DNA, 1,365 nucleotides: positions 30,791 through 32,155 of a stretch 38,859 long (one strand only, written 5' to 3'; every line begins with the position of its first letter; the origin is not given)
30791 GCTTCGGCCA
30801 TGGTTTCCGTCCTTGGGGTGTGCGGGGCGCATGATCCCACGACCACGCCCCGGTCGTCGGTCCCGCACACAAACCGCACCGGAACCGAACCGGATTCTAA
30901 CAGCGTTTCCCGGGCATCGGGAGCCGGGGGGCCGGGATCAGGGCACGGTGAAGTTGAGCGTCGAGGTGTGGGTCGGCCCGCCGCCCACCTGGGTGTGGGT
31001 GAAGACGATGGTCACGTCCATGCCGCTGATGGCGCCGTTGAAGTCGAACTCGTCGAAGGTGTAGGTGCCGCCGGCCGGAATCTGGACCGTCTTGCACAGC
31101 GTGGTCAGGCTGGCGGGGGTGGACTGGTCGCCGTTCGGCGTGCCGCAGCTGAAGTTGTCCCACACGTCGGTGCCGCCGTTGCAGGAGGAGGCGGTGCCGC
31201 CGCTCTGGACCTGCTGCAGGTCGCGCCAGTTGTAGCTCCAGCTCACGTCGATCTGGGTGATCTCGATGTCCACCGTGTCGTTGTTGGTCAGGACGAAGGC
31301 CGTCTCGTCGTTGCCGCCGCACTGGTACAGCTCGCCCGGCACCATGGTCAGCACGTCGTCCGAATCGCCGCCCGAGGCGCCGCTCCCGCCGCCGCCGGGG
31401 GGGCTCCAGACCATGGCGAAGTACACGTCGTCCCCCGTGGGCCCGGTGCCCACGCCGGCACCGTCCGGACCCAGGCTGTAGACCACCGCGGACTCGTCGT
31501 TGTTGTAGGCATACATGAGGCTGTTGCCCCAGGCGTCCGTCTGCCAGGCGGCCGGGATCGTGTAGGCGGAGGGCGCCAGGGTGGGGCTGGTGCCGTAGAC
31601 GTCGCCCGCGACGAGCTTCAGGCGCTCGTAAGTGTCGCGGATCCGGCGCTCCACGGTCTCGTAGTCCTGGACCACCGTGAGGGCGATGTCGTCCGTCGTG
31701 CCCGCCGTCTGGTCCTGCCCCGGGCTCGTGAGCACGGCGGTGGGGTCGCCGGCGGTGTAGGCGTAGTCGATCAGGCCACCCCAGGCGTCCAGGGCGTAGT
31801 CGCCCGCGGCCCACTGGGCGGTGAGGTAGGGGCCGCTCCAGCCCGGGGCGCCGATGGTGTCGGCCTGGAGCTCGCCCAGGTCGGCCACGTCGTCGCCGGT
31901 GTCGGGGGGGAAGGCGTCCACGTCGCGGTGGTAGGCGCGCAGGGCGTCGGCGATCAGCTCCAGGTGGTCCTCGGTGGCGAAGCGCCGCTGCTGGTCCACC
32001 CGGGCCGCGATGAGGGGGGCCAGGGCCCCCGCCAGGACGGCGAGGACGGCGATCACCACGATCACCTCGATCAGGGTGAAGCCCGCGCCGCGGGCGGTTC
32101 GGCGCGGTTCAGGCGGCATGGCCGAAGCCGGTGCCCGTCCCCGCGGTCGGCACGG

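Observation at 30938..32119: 393-aa pseudopilin: prepilin helix + two tandem GspG-like heads + Gly/Ser linker + unassigned four-Cys C-terminal domain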

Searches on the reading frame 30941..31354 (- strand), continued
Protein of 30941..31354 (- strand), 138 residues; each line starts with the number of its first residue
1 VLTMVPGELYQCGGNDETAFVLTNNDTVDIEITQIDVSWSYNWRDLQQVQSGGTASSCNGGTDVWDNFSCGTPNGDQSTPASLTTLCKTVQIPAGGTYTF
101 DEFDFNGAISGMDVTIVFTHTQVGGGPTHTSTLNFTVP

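Call 74: search_protein_families(library=ncbifam, proteins=[P0037, P0050, P0053, P0032, P0035, window:30941-31354:-, P0067, P0042], max_evalue=0.1)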
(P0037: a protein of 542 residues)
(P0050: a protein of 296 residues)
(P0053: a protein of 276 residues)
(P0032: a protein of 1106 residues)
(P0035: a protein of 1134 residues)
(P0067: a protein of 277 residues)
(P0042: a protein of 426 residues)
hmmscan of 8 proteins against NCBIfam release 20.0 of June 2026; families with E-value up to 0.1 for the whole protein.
P0037 (542 aa): 3 families
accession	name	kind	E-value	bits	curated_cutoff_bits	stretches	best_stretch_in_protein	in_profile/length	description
TIGR02532.1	IV_pilin_GFxxxE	domain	0.001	18.8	16.3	1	6-27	1-22/24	prepilin-type N-terminal cleavage/methylation domain-containing protein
NF041013.1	T4P_ComGE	equivalog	0.0075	16.4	49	1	4-31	1-28/83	competence type IV pilus minor pilin ComGE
NF040982.1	ComGD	equivalog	0.013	15.9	70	0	502-535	105-137/139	competence type IV pilus minor pilin ComGD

P0050 (296 aa): 2 families
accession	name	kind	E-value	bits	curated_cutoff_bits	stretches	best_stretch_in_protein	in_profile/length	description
NF041013.1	T4P_ComGE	equivalog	0.0031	17.6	49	1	7-55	3-47/83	competence type IV pilus minor pilin ComGE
NF047986.1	C_WD1278_WD0630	domain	0.031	14.4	27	1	13-44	31-61/64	TomO hydrophobic C-terminal domain-containing protein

P0053 (276 aa): 5 families
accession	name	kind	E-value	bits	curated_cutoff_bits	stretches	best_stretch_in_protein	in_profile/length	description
NF047828.1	T3SSXpsI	equivalog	1.9e-06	27.9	150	1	13-127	2-114/132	type II secretion system protein XpsI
NF007660.0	PRK10332.1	equivalog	0.0026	18.3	86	0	8-49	4-45/107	prepilin-type N-terminal cleavage/methylation domain-containing protein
NF041013.1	T4P_ComGE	equivalog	0.0051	16.9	49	1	13-63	4-54/83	competence type IV pilus minor pilin ComGE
NF003155.0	PRK04125.1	equivalog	0.061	13.1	136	1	12-54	89-131/141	antiholin-like murein hydrolase modulator LrgA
NF005081.0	PRK06518.1-1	equivalog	0.074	12.4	424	1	87-152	103-168/247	hypothetical protein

P0032 (1106 aa): 6 families
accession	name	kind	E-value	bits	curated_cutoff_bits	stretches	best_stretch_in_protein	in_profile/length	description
NF038304.1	EPS_HpsC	equivalog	2.3e-05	24.1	200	1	8-69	18-79/318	hormogonium polysaccharide secretion pseudopilin HpsC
NF007848.0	PRK10557.1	equivalog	0.00019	20.8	120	1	8-71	8-71/192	prepilin peptidase-dependent protein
NF041013.1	T4P_ComGE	equivalog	0.0044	17.1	49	1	9-73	2-66/83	competence type IV pilus minor pilin ComGE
TIGR02532.1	IV_pilin_GFxxxE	domain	0.016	15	16.3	1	11-25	2-16/24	prepilin-type N-terminal cleavage/methylation domain-containing protein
TIGR01711.1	gspJ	equivalog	0.063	13.1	64.85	1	11-82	1-72/192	type II secretion system minor pseudopilin GspJ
NF041002.1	pilin_ComGF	equivalog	0.072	13.3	80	0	11-72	2-61/139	competence type IV pilus minor pilin ComGF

P0035 (1134 aa): 13 families
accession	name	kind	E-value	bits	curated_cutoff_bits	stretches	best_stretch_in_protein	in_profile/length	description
NF007848.0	PRK10557.1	equivalog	6.9e-10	38.5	120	1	4-95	8-99/192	prepilin peptidase-dependent protein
TIGR02532.1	IV_pilin_GFxxxE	domain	1.1e-07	31.3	16.3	1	6-29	1-24/24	prepilin-type N-terminal cleavage/methylation domain-containing protein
TIGR01708.2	typeII_sec_gspH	equivalog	3.8e-05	23.7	80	1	7-52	2-47/169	type II secretion system minor pseudopilin GspH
NF040982.1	ComGD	equivalog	0.00015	22.2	70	1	6-52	1-47/139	competence type IV pilus minor pilin ComGD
NF041002.1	pilin_ComGF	equivalog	0.0039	17.4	80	1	6-66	1-59/139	competence type IV pilus minor pilin ComGF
NF007862.0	PRK10574.1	equivalog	0.0045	17.1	138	1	5-42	3-40/145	prepilin peptidase-dependent pilin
NF041013.1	T4P_ComGE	equivalog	0.01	15.9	49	1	5-49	2-46/83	competence type IV pilus minor pilin ComGE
TIGR04134.1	lipo_with_rSAM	hypoth_equivalog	0.012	15.6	39.8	0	391-443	42-94/150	radical SAM-associated putative lipoprotein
NF007800.0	PRK10506.1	equivalog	0.023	14.5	158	1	5-49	7-51/163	prepilin peptidase-dependent protein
NF040999.1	pilin_ComGC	equivalog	0.028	14.6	75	1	6-25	1-20/84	competence type IV pilus major pilin ComGC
NF007660.0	PRK10332.1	equivalog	0.031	14.8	86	1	5-51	7-53/107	prepilin-type N-terminal cleavage/methylation domain-containing protein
TIGR01711.1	gspJ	equivalog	0.063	13.1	64.85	1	7-65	1-59/192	type II secretion system minor pseudopilin GspJ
TIGR01710.1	typeII_sec_gspG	equivalog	0.07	13.2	88.85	1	7-49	1-43/134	type II secretion system major pseudopilin GspG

window:30941-31354:- (138 aa): 0 families

P0067 (277 aa): 14 families
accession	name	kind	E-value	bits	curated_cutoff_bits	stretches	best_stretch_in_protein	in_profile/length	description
NF041013.1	T4P_ComGE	equivalog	9e-07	28.9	49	1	11-61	4-54/83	competence type IV pilus minor pilin ComGE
NF047828.1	T3SSXpsI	equivalog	5.4e-06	26.4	150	1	10-63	1-54/132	type II secretion system protein XpsI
TIGR02532.1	IV_pilin_GFxxxE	domain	4.4e-05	23.2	16.3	1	10-30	1-21/24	prepilin-type N-terminal cleavage/methylation domain-containing protein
TIGR02523.1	type_IV_pilV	equivalog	0.0035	17.8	52.2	1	10-119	1-106/139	type IV pilus modification protein PilV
TIGR01707.1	gspI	equivalog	0.0064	17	44.35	1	12-90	1-77/101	type II secretion system minor pseudopilin GspI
NF040982.1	ComGD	equivalog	0.0084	16.5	70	1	11-45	2-37/139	competence type IV pilus minor pilin ComGD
NF007848.0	PRK10557.1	equivalog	0.015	14.6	120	1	3-47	3-50/192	prepilin peptidase-dependent protein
NF007800.0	PRK10506.1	equivalog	0.017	14.9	158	1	6-49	4-48/163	prepilin peptidase-dependent protein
NF007862.0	PRK10574.1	equivalog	0.018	15.2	138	1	9-46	3-38/145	prepilin peptidase-dependent pilin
NF041002.1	pilin_ComGF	equivalog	0.027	14.7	80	1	10-46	1-37/139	competence type IV pilus minor pilin ComGF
TIGR01711.1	gspJ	equivalog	0.032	14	64.85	0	11-46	1-33/192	type II secretion system minor pseudopilin GspJ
TIGR02599.1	TIGR02599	subfamily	0.036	13.3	256.5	1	12-50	1-39/361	Verru_Chthon cassette protein C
NF041775.1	typeIV_PilA_Myxo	equivalog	0.043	13.8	400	0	1-49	1-49/214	type IV pilin protein PilA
NF038304.1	EPS_HpsC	equivalog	0.078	12.5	200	0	4-45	14-55/318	hormogonium polysaccharide secretion pseudopilin HpsC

P0042 (426 aa): 7 families
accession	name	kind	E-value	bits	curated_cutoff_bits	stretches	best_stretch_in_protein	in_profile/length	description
NF007800.0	PRK10506.1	equivalog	0.0018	18.1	158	1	2-73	5-69/163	prepilin peptidase-dependent protein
NF007848.0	PRK10557.1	equivalog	0.0037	16.6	120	1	1-66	6-71/192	prepilin peptidase-dependent protein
TIGR01708.2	typeII_sec_gspH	equivalog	0.0038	17.2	80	1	5-30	1-26/169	type II secretion system minor pseudopilin GspH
NF038304.1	EPS_HpsC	equivalog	0.0041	16.7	200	1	2-65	17-80/318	hormogonium polysaccharide secretion pseudopilin HpsC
TIGR02532.1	IV_pilin_GFxxxE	domain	0.0074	16.1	16.3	1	5-28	1-24/24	prepilin-type N-terminal cleavage/methylation domain-containing protein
NF041002.1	pilin_ComGF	equivalog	0.011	15.9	80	1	5-80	1-72/139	competence type IV pilus minor pilin ComGF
NF007862.0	PRK10574.1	equivalog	0.039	14.1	138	0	3-24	2-23/145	prepilin peptidase-dependent pilin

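Call 77: find_homologous_proteins(query=P0041, max_evalue=0.00001)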
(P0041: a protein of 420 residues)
Query P0041 (420 aa): 210 proteins with E <= 0.00001 among 8000 candidates; the best 120 are listed.
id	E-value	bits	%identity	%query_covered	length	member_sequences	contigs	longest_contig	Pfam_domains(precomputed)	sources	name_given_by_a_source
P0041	3.9e-269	910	100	100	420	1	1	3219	-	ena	-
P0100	8.6e-244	827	89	100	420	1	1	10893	-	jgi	jgi:prepilin-type N-terminal cleavage/methylation domain-containing protein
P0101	9.9e-221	751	83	96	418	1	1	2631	-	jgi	-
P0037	5.5e-212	722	63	95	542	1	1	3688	-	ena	-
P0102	5.0e-210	715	77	100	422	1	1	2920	-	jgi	jgi:Tfp pilus assembly protein PilV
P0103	3.9e-193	660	71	100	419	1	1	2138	-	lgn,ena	-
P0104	2.6e-192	657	71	100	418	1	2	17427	-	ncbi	ncbi:MAG: prepilin-type N-terminal cleavage/methylation domain-containing protein [Candidatus Paceib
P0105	3.0e-192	657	72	100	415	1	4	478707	-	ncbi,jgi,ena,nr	ncbi:hypothetical protein COB87_001590 [Candidatus Wolfebacteria bacterium]|nr:hypothetical protein 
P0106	3.1e-188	644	70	100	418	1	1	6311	PF07963.18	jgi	-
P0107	1.4e-160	553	64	93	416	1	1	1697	-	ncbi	-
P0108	1.4e-152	526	60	96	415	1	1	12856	PF07963.18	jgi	jgi:hypothetical protein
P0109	2.5e-152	525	58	100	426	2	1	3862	-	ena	-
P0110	1.4e-149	516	57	100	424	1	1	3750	-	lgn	-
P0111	8.7e-147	507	74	75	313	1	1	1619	-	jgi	-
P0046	2.8e-127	443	42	95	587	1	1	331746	PF23709.2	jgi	jgi:type II secretory pathway pseudopilin PulG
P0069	1.3e-92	329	54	68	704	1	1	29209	PF09826.16,PF08309.18,PF00041.28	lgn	-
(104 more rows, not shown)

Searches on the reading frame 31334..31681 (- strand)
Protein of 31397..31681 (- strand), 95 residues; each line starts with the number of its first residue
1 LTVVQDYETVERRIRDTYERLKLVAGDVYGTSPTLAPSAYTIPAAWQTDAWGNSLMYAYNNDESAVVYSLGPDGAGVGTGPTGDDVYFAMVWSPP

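Call 69: search_solved_structures(query=window:31397-31681:-, max_evalue=10, show_alignments=3)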
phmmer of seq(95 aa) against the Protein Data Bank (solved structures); distinct sequences matched with E-value up to 10: 5.
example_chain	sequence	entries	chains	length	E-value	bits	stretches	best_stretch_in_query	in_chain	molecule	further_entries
3fu1_A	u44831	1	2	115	0.45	14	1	48-85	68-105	General secretion pathway protein G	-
4lw9_A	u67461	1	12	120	0.57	13.6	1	48-85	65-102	Type II secretion system protein G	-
3gn9_A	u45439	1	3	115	0.8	13.1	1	48-84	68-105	Type II secretory pathway, pseudopilin EpsG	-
4e0a_A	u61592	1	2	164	1.5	12.3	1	3-42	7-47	BH1408 protein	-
1l0q_A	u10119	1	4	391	3.8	11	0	66-91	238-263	Surface layer protein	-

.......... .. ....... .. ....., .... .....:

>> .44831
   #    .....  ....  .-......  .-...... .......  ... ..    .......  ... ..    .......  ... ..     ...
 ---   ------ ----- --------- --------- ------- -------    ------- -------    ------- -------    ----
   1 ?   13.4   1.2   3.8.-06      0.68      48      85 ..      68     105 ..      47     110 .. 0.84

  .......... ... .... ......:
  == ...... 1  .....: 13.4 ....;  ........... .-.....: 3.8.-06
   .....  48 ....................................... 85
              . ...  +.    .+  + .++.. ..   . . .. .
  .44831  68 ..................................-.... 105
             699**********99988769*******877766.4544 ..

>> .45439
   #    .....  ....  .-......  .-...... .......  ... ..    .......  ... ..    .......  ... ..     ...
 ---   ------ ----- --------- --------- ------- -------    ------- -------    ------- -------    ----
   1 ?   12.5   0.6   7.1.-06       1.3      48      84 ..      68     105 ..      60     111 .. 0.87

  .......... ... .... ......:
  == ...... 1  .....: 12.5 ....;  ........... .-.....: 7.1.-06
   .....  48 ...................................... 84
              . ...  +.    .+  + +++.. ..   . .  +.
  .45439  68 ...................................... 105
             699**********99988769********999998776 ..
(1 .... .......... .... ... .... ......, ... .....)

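Call 87: find_related_loci(query=A3, collection=metagenome_contigs, flank=10000)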
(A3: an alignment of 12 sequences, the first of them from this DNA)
Query A3 (116 aa) in metagenome_contigs; peptide patterns used: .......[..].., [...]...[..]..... (x = any residue, [..] = any of these).
73 stretches matched a pattern; 4 encode a relative of the query (tblastn E <= 1e-3); 4 distinct loci.
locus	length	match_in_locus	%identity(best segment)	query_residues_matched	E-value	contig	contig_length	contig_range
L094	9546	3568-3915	100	1-116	8e-75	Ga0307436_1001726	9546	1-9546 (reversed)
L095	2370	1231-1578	74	1-116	2e-46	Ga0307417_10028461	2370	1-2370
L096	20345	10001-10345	73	1-116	4e-43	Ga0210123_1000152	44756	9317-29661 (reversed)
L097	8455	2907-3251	73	1-116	4e-43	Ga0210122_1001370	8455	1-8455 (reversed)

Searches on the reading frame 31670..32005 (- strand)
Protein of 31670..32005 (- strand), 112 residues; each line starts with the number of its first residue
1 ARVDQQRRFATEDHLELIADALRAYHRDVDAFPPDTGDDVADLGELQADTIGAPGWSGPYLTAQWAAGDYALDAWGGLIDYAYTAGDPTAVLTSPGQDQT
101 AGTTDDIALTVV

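Call 70: search_solved_structures(query=window:31670-32005:-, max_evalue=10, show_alignments=3)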
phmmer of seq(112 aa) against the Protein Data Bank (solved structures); distinct sequences matched with E-value up to 10: 0.
